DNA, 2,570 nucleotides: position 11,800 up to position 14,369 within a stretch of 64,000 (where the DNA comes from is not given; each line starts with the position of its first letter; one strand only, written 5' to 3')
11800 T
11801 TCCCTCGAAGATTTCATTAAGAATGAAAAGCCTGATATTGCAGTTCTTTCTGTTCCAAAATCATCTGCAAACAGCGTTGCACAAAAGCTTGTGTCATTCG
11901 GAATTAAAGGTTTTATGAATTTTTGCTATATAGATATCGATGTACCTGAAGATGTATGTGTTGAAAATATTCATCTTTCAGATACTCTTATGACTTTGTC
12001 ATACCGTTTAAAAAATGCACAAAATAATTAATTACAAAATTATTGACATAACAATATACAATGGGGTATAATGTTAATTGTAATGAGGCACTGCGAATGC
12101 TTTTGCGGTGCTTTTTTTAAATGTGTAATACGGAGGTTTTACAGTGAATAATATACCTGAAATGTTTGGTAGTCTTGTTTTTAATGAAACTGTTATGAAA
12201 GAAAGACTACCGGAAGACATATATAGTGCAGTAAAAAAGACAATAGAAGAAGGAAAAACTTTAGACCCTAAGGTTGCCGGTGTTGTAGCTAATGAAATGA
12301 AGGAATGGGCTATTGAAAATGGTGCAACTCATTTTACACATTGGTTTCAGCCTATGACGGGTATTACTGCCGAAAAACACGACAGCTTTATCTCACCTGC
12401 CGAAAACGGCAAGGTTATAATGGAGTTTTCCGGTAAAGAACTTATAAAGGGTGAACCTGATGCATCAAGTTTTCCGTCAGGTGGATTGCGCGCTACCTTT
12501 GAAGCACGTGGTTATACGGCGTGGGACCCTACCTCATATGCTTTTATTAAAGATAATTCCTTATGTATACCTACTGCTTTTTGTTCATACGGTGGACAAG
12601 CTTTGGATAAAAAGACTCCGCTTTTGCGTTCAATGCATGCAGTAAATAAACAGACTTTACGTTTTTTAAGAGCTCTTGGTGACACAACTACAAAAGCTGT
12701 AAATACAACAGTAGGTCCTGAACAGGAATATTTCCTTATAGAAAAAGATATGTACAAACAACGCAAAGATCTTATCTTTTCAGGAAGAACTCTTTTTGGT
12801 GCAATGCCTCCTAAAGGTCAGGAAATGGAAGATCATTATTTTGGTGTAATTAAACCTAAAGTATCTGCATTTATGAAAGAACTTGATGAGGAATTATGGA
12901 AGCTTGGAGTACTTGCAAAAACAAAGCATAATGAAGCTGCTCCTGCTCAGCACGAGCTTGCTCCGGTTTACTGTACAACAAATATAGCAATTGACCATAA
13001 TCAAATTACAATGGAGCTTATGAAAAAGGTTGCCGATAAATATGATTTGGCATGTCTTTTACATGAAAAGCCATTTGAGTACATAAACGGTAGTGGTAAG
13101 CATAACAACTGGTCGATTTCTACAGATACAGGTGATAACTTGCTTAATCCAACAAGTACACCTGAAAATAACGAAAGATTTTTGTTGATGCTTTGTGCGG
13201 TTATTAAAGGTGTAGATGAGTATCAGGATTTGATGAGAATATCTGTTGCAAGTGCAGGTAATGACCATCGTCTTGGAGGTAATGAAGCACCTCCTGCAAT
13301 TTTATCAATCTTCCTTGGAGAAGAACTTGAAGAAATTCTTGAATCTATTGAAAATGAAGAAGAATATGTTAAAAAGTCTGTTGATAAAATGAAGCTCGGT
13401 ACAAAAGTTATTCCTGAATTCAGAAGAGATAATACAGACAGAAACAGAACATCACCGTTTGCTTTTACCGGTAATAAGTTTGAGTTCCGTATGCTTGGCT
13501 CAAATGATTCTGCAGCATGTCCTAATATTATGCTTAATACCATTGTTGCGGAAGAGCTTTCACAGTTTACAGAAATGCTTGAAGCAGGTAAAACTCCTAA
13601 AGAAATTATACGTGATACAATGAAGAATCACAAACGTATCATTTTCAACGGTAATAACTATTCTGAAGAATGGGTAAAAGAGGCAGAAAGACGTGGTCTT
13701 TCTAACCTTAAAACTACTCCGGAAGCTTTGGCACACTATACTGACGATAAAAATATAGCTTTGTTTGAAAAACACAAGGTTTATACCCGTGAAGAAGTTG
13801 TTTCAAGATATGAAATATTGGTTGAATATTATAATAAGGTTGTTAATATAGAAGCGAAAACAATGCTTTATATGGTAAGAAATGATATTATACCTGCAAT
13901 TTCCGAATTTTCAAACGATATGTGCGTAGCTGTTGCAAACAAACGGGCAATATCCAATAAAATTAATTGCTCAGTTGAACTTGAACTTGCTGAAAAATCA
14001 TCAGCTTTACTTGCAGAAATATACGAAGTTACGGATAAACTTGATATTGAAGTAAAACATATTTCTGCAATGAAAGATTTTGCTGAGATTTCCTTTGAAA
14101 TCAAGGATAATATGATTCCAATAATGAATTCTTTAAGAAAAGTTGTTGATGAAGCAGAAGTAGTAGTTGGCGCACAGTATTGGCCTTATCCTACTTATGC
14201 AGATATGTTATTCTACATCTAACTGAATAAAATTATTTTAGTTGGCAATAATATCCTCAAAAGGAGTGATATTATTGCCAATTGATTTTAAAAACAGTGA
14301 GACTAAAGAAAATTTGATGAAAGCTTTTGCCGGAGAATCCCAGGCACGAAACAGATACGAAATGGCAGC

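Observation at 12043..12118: ANTAR-type dual-hairpin antiterminator in front of type III glutamine synthetase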

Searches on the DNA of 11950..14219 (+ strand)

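Call 6: search_rna_families(source=window, start=11950, end=12200, threshold=evalue, max_evalue=10, show_alignments=3)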
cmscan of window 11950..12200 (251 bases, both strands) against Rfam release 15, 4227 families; matches with E-value up to 10: 9.
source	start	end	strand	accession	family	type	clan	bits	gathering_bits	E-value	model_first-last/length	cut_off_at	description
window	11991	12050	+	RF03161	S15-Flavobacteria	Cis-reg; leader;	CL00121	18.8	46.5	3.5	1-66/66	no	S15-Flavobacteria ribosomal protein leader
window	12051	12124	+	RF02425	SpF01_sRNA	Gene; sRNA;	-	18.2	55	4.4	1-80/80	no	Streptococcus sRNA SpF01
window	12001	12117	+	RF01821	RsaH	Gene; sRNA;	-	18.1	50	1.1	1-123/123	no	RNA Staph. aureus H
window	12116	12189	+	RF01586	snoR09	Gene; snRNA; snoRNA; CD-box;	-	16.9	50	7.5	1-84/84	no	small nucleolar RNA snoR09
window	12081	12155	+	RF01858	RsaF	Gene; sRNA;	-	15.5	60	1.7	1-119/119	no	RNA Staph. aureus F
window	12151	12200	+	RF00824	mir-50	Gene; miRNA;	CL00089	15.2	43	1.3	1-48/75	3'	mir-50 microRNA precursor family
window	11988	12114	+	RF01476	rliF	Gene; sRNA;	-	14.3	60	3.8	1-220/220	no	Listeria sRNA rliF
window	12052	12118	+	RF01472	rli40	Gene; sRNA;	-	12.2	100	0.64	1-263/263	no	Listeria sRNA rli40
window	12090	12138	+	RF02060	STnc410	Gene; sRNA;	-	10.3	50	6.5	1-158/158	no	Enterobacterial sRNA STnc410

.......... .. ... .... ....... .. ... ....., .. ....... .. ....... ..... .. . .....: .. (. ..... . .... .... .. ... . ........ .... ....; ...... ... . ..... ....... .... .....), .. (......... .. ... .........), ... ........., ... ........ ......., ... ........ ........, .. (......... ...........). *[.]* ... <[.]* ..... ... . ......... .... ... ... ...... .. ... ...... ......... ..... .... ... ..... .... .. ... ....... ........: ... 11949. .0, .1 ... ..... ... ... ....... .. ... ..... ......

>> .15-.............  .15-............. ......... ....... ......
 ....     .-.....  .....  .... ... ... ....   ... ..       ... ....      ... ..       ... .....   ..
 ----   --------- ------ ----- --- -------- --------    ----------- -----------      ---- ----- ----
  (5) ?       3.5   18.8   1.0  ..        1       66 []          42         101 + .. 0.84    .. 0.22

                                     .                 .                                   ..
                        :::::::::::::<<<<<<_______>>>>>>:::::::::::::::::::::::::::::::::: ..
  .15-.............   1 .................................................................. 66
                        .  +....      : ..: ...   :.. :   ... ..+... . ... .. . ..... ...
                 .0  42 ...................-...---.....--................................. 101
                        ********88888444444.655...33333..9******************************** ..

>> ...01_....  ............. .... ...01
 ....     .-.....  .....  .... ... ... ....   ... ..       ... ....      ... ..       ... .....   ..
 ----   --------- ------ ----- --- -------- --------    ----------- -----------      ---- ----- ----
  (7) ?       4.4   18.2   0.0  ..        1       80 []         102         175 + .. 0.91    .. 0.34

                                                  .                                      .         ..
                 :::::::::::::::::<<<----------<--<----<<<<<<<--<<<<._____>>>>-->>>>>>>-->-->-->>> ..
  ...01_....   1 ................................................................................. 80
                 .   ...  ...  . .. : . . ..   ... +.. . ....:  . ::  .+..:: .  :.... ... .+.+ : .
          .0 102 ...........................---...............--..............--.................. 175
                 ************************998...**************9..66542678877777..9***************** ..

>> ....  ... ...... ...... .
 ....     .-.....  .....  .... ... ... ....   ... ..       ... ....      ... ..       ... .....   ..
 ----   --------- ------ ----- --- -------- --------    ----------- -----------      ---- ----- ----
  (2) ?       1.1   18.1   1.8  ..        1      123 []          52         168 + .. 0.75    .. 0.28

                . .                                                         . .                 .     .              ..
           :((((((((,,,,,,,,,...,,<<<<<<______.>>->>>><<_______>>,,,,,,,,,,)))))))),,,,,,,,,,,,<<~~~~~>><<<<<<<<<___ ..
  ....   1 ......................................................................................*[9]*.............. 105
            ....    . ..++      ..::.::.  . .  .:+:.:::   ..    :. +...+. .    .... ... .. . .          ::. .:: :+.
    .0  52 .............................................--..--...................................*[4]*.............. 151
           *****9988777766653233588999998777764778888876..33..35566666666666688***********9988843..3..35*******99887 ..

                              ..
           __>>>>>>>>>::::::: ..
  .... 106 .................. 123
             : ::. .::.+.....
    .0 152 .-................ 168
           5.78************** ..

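Call 13: search_rna_families(sources=[L002, L007, L009, L012, L013, L015, L017, L020, L025, L026, L027, L038, L071, L077], threshold=gathering)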
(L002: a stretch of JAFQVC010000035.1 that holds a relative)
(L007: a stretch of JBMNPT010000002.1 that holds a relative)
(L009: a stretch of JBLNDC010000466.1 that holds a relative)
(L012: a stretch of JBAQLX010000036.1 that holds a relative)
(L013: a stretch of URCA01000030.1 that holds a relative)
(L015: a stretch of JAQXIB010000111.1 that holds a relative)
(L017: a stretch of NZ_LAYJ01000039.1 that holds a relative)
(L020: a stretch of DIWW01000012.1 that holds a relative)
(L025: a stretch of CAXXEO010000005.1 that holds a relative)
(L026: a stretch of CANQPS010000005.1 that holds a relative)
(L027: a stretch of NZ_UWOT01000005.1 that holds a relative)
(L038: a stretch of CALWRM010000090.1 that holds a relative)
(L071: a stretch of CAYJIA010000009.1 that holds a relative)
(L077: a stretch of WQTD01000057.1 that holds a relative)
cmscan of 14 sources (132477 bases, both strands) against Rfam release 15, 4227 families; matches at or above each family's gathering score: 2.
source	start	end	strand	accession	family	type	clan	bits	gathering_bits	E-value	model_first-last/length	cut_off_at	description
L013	8581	8834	-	RF02541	LSU_rRNA_bacteria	Gene; rRNA;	CL00112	238.3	50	5.5e-74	2672-2925/2925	5'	Bacterial large subunit ribosomal RNA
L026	8128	8396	+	RF00230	T-box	Cis-reg; leader;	-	101.1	93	8.2e-21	1-219/219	no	T-box leader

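Call 52: search_with_rna_model(model_id=R1, sources=[L280, L281, L282, L283, L284, L285, L286, L287], filters=off, max_evalue=10, show_alignments=3)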
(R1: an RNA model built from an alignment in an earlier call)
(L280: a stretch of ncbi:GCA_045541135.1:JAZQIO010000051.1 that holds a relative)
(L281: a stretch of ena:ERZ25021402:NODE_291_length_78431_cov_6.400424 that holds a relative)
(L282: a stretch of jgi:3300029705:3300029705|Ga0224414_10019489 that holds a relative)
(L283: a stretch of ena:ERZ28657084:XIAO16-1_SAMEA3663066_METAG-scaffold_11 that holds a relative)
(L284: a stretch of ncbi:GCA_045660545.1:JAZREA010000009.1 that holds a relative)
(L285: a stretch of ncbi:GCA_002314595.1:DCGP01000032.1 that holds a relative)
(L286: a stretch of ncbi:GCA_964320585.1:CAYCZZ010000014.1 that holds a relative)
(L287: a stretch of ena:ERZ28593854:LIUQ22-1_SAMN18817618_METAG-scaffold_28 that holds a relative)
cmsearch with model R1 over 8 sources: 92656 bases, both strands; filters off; matches with E-value up to 10: 29.
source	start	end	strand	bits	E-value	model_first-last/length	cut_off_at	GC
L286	3877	3901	+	29.7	5.6e-06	1-25/25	no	0.48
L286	6100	6124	+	20.1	0.0035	1-25/25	no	0.48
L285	1486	1516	+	14.5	0.16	1-25/25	no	0.32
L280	21795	21825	-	12.5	0.61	1-25/25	no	0.52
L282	6645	6669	+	12.4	0.63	1-25/25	no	0.32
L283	4757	4781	-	11.7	1.1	1-25/25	no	0.48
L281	9778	9806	+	11.6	1.1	1-25/25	no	0.34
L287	7417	7441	+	11.5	1.2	1-25/25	no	0.36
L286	3910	3928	-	11.3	1.3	1-25/25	no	0.58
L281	7449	7473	+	10.3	2.6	1-25/25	no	0.32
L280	6935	6969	+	10.2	2.8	1-25/25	no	0.43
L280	18151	18182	-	10.1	3.1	1-25/25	no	0.31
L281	688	713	+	9.8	3.9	1-25/25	no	0.5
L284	3854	3887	+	9.7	4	1-25/25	no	0.15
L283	5732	5762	-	9.5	4.6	1-25/25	no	0.48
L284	4099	4119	+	9.4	4.9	1-25/25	no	0.48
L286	8416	8444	-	9.4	5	1-25/25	no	0.55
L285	91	115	+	9.2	5.6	1-25/25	no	0.2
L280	11917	11948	-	9.2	5.6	1-25/25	no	0.34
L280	5031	5057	-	9.2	5.8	1-25/25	no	0.15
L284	6167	6198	+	9.1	5.9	1-25/25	no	0.34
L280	1073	1103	-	9.1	6.2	1-25/25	no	0.45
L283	5053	5077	+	9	6.3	1-25/25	no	0.48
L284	2292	2324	+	8.8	7.2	1-25/25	no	0.73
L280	21156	21180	-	8.8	7.4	1-25/25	no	0.24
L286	9396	9422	-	8.8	7.4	1-25/25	no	0.3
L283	4173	4203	+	8.6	8.6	1-25/25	no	0.39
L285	8648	8676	-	8.5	9.3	1-25/25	no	0.34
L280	1799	1820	+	8.4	9.8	1-25/25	no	0.45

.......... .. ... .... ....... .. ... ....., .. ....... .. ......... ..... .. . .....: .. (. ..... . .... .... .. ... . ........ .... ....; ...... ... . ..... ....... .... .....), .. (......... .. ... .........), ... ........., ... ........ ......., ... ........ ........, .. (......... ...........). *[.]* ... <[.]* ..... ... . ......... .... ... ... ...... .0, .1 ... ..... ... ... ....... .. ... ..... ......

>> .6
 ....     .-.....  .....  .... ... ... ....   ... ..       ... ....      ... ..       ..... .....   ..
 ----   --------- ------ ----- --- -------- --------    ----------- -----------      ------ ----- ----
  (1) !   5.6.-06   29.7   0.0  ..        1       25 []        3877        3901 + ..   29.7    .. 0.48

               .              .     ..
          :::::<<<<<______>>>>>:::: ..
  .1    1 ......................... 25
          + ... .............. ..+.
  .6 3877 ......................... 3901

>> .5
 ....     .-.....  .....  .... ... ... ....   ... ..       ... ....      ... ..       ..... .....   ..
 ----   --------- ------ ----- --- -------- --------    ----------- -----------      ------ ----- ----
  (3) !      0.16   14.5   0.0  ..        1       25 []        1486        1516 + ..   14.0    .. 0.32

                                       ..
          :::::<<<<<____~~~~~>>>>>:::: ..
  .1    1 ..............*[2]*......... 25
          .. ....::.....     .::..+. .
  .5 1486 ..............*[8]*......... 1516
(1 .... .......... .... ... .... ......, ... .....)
